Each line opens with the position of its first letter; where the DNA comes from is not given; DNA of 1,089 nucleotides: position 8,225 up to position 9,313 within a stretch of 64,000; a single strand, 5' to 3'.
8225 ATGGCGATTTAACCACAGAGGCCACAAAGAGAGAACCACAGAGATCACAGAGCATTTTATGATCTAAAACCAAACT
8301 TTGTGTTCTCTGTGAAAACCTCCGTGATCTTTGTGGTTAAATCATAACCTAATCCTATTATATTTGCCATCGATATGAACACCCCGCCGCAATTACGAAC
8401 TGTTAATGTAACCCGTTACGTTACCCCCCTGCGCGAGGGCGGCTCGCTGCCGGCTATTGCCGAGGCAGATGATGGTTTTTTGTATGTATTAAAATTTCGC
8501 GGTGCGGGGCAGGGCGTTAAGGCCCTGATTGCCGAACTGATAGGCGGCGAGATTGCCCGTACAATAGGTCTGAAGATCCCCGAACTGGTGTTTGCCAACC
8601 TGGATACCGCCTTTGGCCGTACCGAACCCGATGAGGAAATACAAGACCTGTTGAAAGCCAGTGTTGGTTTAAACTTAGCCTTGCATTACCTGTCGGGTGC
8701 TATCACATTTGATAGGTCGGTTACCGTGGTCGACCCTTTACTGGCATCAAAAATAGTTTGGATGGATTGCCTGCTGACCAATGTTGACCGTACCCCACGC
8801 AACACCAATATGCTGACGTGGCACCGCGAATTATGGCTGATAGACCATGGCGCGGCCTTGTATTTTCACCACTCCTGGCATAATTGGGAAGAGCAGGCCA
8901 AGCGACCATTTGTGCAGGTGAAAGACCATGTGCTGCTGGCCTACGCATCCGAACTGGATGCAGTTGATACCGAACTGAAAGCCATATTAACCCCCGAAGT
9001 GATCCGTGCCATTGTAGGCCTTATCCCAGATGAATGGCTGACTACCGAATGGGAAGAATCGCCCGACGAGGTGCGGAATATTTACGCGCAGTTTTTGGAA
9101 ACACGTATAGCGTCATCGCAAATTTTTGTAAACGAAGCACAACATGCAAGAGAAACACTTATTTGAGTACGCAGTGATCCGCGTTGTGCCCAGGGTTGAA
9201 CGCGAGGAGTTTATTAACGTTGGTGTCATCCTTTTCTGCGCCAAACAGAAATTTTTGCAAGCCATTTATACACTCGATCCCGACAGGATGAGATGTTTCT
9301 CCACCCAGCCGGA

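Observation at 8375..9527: HipA-like kinase + DUF3037: candidate uncharacterised two-gene kinase module (toxin-antitoxin or anti-phage)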

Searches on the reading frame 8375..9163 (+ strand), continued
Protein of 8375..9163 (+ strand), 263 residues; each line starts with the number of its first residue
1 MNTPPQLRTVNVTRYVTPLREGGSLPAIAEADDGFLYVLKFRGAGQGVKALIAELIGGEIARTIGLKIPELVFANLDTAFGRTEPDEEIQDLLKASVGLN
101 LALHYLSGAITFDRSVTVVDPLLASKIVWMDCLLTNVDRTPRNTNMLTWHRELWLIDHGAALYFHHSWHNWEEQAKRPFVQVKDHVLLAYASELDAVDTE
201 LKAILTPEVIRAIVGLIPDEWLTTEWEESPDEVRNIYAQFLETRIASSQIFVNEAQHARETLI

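Call 71: find_encoding_contigs(protein=P0001, flank=7000, max_places=3)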
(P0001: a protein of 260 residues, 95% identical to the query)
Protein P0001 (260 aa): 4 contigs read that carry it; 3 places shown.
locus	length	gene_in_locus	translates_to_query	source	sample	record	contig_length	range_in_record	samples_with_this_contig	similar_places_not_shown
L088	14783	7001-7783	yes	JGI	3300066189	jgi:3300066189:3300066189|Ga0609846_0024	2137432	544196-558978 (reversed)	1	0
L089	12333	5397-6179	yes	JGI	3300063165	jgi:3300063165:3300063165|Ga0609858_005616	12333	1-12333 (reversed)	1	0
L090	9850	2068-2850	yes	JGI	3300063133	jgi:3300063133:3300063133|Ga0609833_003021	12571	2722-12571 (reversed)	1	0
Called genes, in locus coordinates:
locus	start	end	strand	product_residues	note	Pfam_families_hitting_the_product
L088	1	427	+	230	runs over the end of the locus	PF01145:Band_7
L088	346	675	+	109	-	-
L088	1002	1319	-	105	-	-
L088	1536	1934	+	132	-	-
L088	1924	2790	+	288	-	PF09903:DUF2130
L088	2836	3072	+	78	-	PF03683:UPF0175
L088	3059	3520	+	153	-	PF11848:DUF3368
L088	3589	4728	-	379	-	PF21751:DACNV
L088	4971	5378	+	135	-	PF10990:DUF2809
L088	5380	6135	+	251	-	PF09995:MPAB_Lcp_cat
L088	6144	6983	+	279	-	PF05675:DUF817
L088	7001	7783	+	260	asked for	PF20613:HipA_2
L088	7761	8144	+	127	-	PF11236:DUF3037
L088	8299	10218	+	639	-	PF08447:PAS_3, PF00512:HisKA, PF02518:HATPase_c, PF00072:Response_reg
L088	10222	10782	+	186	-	PF06037:DUF922 (weak)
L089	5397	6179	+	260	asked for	PF20613:HipA_2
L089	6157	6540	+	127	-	PF11236:DUF3037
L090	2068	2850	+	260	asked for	PF20613:HipA_2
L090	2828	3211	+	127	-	PF11236:DUF3037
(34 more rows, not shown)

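Call 72: find_encoding_contigs(protein=P0003, flank=7000, max_places=2)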
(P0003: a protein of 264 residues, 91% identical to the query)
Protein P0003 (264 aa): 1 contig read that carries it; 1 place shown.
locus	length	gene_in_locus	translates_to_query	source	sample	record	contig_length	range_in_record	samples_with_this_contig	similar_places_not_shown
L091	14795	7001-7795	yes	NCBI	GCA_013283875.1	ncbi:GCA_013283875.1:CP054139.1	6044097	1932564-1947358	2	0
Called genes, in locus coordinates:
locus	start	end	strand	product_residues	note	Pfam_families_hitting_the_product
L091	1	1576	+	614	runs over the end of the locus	PF01145:Band_7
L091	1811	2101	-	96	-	-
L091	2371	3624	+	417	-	PF09903:DUF2130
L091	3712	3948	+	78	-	PF03683:UPF0175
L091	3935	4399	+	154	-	PF11848:DUF3368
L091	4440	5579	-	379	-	PF21751:DACNV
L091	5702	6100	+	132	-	PF10990:DUF2809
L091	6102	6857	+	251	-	PF09995:MPAB_Lcp_cat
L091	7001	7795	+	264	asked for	PF20613:HipA_2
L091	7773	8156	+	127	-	PF11236:DUF3037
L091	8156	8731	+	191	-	PF00027:cNMP_binding (weak)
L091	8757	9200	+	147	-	PF10604:Polyketide_cyc2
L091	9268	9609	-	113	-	-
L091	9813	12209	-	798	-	PF12704:MacB_PCD, PF02687:FtsX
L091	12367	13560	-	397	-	-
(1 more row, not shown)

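Call 80: search_dna_similar(query=window:8375-9163:+, collection=phages, mode=protein, max_evalue=0.001, max_rows=15)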
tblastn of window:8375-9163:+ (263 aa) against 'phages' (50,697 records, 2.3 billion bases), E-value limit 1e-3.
Records with a match: 3; places in all: 3; records where one place covers at least 80% of the query: 1.
Best place of each record, by identity: <60% 3.
By first word of the organism name: Escherichia 1; Klebsiella 1; Sulfurimonas 1.
By host as written in the record: Escherichia coli C 1; Klebsiella pneumoniae 1; Sulfurimonas indica 1.
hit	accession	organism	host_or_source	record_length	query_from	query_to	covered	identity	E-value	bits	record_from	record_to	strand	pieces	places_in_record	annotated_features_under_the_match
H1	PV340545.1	Escherichia phage PhiR5_1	Escherichia coli C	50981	11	225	82%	26.1%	5e-8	59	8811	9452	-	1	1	HipA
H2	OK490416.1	Klebsiella phage Kp4864-1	Klebsiella pneumoniae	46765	11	162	58%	30.5%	3e-6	54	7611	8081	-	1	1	record has no annotation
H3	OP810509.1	Sulfurimonas phage SNW-1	Sulfurimonas indica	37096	22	162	54%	26.0%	3e-5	51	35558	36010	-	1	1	aminotransferase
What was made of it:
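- On HipAD / DS-6 / PDC-M66 two-gene anti-phage system: Only 3 phage records match, all below 31% identity (call 80).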

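Call 81: search_dna_similar(query=window:8375-9163:+, collection=plasmids, mode=protein, max_evalue=0.001, max_rows=25)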
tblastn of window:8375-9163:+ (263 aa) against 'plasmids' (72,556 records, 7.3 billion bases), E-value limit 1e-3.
Records with a match: 15; places in all: 15; records where one place covers at least 80% of the query: 7.
Best place of each record, by identity: 60-80% 3; <60% 12.
By first word of the organism name: Pseudomonas 6; Streptomyces 3; Leptolyngbya 2; Bacteroides 1; Parabacteroides 1; Chondrinema 1; Nonomuraea 1.
By predicted mobility (MOB-suite, as given by PLSDB): non-mobilizable 8; mobilizable 4; conjugative 3.
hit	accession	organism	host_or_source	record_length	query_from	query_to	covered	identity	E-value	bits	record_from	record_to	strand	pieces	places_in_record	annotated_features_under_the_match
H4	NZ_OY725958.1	Bacteroides finegoldii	-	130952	7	263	98%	67.1%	2e-111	359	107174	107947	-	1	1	HipA family kinase | DUF3037 domain-containing protein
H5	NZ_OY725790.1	Parabacteroides distasonis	-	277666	6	263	98%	66.3%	2e-109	353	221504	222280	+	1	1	HipA family kinase | DUF3037 domain-containing protein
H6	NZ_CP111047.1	Chondrinema litorale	Seaweed,red alga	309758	7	263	98%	60.1%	3e-97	318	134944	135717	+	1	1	HipA family kinase | DUF3037 domain-containing protein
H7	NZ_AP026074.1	Streptomyces nigrescens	-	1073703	1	244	93%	49.2%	6e-64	223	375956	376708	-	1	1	none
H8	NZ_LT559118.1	Nonomuraea gerenzanensis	-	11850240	7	259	96%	47.2%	5e-69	237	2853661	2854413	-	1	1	none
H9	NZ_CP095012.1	Streptomyces sp. 2P-4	cell culture,mudflats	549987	7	249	92%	43.4%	2e-59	210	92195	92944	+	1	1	HipA family kinase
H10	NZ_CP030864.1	Streptomyces globosus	cell culture,environment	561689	7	249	92%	43.4%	2e-59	210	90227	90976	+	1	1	HipA family kinase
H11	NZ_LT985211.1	Pseudomonas syringae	-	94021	21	224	78%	29.0%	4e-4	49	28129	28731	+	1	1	HipA family kinase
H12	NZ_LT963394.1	Pseudomonas syringae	-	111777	21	224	78%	29.0%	4e-4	49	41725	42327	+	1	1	HipA family kinase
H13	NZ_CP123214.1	Pseudomonas amygdali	Aesculus hippocastanum,cell culture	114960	21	224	78%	29.0%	4e-4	49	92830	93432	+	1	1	HipA family kinase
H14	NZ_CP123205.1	Pseudomonas amygdali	Aesculus hippocastanum,cell culture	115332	21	224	78%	29.0%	4e-4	49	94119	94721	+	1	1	HipA family kinase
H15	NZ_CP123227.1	Pseudomonas amygdali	Aesculus hippocastanum,cell culture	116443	21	224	78%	29.0%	4e-4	49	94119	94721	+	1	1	HipA family kinase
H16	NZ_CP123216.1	Pseudomonas amygdali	Aesculus hippocastanum,cell culture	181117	21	224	78%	29.0%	4e-4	49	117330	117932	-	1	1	HipA family kinase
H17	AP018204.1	Leptolyngbya boryana NIES-2135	-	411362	190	259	27%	41.7%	6e-5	51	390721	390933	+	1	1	hypothetical protein (x2)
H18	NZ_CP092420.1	Leptolyngbya boryana IU 594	-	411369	190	259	27%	41.7%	6e-5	51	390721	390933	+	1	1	hypothetical protein | DUF3037 domain-containing protein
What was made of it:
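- It is 66-67% in Bacteroides/Parabacteroides and 43-49% in Streptomyces/Nonomuraea (call 81).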

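Call 82: get_annotated_region(hit=H1, flank=2500)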
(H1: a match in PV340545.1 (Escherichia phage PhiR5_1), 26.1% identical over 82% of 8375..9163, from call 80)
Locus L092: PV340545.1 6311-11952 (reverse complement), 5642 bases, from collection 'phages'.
description: Escherichia phage PhiR5_1, complete genome.
organism: Escherichia phage PhiR5_1 (NCBI taxid 3416467)
taxonomy: Viruses
host: Escherichia coli C; source: -; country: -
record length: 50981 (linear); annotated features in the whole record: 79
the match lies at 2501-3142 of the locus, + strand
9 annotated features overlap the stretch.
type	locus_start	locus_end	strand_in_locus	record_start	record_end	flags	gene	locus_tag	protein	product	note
CDS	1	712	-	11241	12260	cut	-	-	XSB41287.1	DNA replication protein O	-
CDS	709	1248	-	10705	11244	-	-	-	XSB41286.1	cII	activator protein cII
CDS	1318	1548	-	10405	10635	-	-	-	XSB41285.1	Cro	transcriptional regulator cro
CDS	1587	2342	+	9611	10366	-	-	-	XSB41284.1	cI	repressor protein cI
CDS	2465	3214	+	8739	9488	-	-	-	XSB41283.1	HipA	HipA toxin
CDS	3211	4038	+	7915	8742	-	-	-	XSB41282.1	HipD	HipD antitoxin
CDS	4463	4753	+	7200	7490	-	-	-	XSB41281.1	Kil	prophage Kil protein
CDS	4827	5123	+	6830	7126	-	-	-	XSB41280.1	Gam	host-nuclease inhibitor protein Gam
CDS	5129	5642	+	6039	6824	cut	-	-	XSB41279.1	Bet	recombination protein Bet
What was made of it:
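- GenBank annotates the E. coli phage pair as 'HipA toxin / HipD antitoxin' (call 82).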

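Call 83: get_annotated_region(hit=H4, flank=5000)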
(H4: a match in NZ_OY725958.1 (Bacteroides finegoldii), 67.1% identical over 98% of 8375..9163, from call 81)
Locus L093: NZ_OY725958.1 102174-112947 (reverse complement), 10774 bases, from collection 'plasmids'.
description: Bacteroides finegoldii strain Bacteroides finegoldii TSDC17.2-1.1 plasmid 56, complete sequence
organism: Bacteroides finegoldii (NCBI taxid 338188)
taxonomy: Bacteria; Bacteroidota; Bacteroidia; Bacteroidales; Bacteroidaceae; Bacteroides; Bacteroides finegoldii
host: -; source: -; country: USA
typing (MOB-suite, as given by PLSDB): non-mobilizable
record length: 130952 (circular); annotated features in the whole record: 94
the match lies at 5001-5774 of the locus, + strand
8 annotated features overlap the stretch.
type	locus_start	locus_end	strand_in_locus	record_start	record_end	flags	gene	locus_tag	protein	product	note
CDS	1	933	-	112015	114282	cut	-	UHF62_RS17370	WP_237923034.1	heparinase II/III family protein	-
CDS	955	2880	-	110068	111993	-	-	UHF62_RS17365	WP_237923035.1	class A beta-lactamase-related serine hydrolase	-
CDS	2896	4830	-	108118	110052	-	-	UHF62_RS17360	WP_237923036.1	glycoside hydrolase family 127 protein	-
CDS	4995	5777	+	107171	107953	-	-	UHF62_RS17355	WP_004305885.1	HipA family kinase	-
CDS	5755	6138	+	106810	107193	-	-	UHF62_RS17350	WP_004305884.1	DUF3037 domain-containing protein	-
CDS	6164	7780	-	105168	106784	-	-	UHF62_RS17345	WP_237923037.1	hypothetical protein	-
CDS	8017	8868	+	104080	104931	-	-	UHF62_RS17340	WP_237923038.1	aldo/keto reductase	-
CDS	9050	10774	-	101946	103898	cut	-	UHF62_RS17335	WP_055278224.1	glycoside hydrolase family 97 protein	-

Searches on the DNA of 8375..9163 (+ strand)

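Call 92: search_dna_similar(query=L092:2465-4038:+, collection=ecoli_genomes, mode=near, max_rows=8, rows=spread)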
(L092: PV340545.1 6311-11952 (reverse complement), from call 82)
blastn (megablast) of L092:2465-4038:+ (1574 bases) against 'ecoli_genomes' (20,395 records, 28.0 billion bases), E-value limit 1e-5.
Records with a match: 284; places in all: 284; records where one place covers at least 80% of the query: 284.
Genomes with a match: 284 of 5426; with a place that covers at least 80% of the query: 284. Places per genome that has any: lowest 1, median 1, highest 1. On chromosomes: 284 places; on plasmids: 0.
Best place of each record, by identity: >=99% 282; 95-99% 2.
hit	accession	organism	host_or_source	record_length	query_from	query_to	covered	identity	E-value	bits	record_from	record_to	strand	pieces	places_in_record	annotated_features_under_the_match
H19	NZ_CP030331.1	Escherichia coli strain AR_452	missing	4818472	1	1574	100%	99.9%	0e+0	2902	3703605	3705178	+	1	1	DUF3037 domain-containing protein | HipA family kinase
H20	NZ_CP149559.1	Escherichia coli strain 1506D011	Sus scrofa domesticus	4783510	1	1574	100%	99.9%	0e+0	2902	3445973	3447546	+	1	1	DUF3037 domain-containing protein | HipA family kinase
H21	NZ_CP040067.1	Escherichia coli strain A1_181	Larus sp.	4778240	1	1574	100%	99.9%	0e+0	2896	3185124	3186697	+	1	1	DUF3037 domain-containing protein | HipA family kinase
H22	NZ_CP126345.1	Escherichia coli strain DX6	water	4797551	1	1574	100%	99.9%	0e+0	2896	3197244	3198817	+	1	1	DUF3037 domain-containing protein | HipA family kinase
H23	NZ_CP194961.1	Escherichia coli strain EC16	Homo sapiens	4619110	1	1574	100%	99.9%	0e+0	2896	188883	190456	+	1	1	DUF3037 domain-containing protein | HipA family kinase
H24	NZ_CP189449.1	Escherichia coli strain N1193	Homo sapiens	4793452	1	1574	100%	99.9%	0e+0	2896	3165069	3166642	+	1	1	DUF3037 domain-containing protein | HipA family kinase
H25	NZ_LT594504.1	Escherichia coli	-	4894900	1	1574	100%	99.9%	0e+0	2896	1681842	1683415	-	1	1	DUF3037 domain-containing protein | HipA family kinase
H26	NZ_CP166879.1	Escherichia coli strain 48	Fecal sample from a deer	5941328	1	1574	100%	96.1%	0e+0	2569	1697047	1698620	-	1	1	DUF3037 domain-containing protein | HipA family kinase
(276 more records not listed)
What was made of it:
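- Closest known: DS-6 / HipAD. Different: HipAD is a prophage gene between cI and kil (call 82), present in 5% of complete E. coli genomes and at least 99% identical in DNA in almost all of them (call 92).
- On HipAD / DS-6 / PDC-M66 two-gene anti-phage system: By contrast, E. coli HipAD is in 284 of 5426 genomes, at least 99% identical in 282 of them (call 92).
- The genuinely mobile E. coli version behaves differently: it is in 284 of 5426 genomes, and in 282 of these it is at least 99% identical at the DNA level (call 92).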
